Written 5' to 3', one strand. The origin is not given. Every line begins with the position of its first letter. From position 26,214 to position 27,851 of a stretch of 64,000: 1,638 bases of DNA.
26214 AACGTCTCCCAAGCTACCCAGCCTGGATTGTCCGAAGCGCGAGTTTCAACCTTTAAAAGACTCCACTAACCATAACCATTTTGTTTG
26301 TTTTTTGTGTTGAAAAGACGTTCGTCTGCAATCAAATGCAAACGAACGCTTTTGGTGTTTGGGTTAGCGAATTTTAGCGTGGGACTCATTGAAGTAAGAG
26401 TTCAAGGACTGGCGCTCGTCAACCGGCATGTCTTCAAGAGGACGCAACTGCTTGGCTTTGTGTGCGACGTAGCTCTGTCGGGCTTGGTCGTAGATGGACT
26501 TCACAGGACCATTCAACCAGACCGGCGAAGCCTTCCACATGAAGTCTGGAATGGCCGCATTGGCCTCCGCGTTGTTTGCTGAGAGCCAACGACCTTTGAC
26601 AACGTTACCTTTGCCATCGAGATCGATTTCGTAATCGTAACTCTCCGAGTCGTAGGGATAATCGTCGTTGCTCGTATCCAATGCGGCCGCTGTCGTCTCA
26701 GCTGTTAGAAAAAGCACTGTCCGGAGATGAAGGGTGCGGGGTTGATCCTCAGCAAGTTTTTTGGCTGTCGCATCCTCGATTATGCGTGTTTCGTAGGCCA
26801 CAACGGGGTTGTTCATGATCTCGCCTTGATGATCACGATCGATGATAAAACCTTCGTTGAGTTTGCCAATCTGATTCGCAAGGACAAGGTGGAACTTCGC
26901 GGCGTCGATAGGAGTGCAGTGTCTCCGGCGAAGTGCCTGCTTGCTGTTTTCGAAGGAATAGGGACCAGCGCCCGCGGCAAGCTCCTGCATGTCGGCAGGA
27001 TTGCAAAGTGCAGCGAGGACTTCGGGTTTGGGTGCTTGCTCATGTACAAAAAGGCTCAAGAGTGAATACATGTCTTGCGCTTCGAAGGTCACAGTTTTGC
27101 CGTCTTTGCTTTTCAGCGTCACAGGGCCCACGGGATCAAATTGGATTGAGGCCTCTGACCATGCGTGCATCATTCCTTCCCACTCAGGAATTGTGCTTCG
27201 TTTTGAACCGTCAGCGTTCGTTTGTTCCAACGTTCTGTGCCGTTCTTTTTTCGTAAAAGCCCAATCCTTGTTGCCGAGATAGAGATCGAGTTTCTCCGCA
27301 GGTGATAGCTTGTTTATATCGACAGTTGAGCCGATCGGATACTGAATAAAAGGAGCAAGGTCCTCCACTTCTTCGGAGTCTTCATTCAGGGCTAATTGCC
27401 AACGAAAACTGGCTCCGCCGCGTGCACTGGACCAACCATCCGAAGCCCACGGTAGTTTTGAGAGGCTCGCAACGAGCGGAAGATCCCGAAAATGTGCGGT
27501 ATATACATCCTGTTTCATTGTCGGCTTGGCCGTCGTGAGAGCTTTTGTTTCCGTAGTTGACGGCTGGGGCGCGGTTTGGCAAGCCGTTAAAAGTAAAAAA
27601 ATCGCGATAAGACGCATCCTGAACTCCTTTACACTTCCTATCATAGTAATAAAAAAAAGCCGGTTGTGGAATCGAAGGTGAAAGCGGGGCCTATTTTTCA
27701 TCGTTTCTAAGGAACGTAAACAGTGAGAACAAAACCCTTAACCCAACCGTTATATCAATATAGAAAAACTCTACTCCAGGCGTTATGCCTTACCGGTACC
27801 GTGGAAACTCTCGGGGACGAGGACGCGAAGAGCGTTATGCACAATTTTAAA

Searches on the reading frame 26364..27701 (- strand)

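Call 15: search_protein_families(library=pfam, proteins=[window:26364-27701:-])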
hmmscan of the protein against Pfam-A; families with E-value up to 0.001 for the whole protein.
window:26364-27701:- (445 aa): 1 family
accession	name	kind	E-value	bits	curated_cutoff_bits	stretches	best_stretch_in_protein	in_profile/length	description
PF16683.11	TGase_elicitor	-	3.7e-20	72.5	25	1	70-390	16-331/361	Transglutaminase elicitor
